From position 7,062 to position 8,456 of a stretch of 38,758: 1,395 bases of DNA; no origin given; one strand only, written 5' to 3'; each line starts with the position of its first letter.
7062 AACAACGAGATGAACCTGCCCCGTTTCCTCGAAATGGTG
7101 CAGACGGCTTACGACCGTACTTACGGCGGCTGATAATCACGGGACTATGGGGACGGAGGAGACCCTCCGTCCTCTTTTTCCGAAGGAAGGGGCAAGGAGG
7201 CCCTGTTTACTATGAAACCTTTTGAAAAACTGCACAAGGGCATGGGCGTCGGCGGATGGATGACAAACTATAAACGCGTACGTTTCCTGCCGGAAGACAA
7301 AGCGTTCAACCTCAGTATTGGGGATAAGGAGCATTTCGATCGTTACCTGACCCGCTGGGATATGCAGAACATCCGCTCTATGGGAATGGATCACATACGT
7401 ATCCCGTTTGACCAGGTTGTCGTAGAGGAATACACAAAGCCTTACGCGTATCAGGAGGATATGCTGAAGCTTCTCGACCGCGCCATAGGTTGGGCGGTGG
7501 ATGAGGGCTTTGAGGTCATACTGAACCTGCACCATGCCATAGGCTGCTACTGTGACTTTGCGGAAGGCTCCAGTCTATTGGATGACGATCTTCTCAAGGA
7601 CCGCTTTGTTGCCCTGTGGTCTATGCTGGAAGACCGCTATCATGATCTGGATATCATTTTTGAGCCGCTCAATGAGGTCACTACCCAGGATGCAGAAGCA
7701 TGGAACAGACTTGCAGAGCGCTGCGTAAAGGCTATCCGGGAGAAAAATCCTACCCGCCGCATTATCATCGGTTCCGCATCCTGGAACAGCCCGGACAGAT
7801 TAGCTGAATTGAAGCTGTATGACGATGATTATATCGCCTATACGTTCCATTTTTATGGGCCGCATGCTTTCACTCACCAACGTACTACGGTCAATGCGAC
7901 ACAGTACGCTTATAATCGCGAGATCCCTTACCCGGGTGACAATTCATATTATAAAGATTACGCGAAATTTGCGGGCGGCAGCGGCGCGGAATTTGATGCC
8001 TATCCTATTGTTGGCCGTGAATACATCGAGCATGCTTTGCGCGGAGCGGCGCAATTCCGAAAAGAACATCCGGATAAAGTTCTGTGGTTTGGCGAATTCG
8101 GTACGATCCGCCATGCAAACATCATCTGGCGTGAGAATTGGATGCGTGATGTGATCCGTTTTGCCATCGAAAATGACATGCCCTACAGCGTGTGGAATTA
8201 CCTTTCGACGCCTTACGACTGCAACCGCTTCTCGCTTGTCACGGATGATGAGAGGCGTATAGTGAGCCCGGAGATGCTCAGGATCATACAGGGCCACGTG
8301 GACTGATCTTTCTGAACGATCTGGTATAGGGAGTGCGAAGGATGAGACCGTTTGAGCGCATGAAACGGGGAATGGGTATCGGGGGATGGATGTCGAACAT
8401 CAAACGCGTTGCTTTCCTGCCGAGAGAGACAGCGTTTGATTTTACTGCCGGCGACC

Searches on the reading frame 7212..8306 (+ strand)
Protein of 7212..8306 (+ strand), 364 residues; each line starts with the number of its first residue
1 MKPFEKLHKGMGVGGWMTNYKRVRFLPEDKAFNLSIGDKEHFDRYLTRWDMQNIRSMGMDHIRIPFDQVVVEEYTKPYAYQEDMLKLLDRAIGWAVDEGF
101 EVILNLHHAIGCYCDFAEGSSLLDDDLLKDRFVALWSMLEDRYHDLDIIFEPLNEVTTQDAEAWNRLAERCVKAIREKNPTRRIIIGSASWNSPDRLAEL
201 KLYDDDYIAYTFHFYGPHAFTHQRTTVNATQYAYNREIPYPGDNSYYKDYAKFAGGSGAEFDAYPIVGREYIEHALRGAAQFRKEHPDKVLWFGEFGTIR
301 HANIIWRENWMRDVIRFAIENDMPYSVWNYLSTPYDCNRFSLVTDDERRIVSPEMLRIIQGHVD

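Call 5: search_protein_families(library=pfam, proteins=[window:7212-8306:+])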
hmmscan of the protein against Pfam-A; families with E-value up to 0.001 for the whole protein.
window:7212-8306:+ (364 aa): 1 family
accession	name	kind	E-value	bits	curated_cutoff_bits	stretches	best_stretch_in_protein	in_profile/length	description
PF00150.24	Cellulase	-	3.7e-33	115.6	23.5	1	49-330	25-268/272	Cellulase (glycosyl hydrolase family 5)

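Call 7: search_protein_families(library=ncbifam, proteins=[window:7212-8306:+], max_evalue=0.00001)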
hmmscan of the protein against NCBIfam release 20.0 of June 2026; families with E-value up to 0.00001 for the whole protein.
window:7212-8306:+ (364 aa): 0 families

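Call 29: search_solved_structures(query=window:7212-8306:+, max_evalue=0.01)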
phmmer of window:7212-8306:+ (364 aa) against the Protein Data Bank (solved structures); distinct sequences matched with E-value up to 0.01: 73 (the best 60 are shown).
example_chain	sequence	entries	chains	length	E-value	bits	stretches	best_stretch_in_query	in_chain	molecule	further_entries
1cec_A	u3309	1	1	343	3.7e-59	203.7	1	36-359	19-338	ENDOGLUCANASE CELC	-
1cen_A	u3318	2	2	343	8.5e-59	202.5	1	36-359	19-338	CELLULASE CELC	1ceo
4u3a_A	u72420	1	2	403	1.8e-22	82.9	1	51-226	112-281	Endoglucanase H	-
3amc_A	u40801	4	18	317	2.5e-22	82.5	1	54-243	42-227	Endoglucanase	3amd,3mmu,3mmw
3aof_A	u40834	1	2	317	7.2e-22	80.9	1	54-243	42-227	Endoglucanase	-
4u5i_A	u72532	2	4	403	9.2e-22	80.6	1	51-226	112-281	Endoglucanase H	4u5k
7vt5_A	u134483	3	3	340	1.1e-21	80.4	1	52-224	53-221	Endoglucanase H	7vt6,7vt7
7vt8_A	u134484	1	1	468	1.1e-21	80.3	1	52-224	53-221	Endoglucanase H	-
3amg_A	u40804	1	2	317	1.2e-21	80.2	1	54-243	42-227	Endoglucanase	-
3azr_A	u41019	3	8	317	1.4e-21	80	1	54-243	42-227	Endoglucanase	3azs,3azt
7vt4_A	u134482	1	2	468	2.2e-21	79.4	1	52-224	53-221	Endoglucanase H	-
5byw_A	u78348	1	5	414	2.7e-21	79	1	51-224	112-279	Endoglucanase H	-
6kdd_A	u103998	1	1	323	2e-20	76.1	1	53-225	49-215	Endoglucanase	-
6uje_A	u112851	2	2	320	1.9e-18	69.7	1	51-251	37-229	Endoglucanase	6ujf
8b3y_A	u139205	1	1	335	8.2e-16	61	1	64-234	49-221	Endoglucanase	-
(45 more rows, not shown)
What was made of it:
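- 7212..13926 (+): Six tandem GH5 glycoside hydrolase paralogues (CelC-like). Best solved structure is C. thermocellum CelC, 1CEC, E 4e-59 (call 29).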
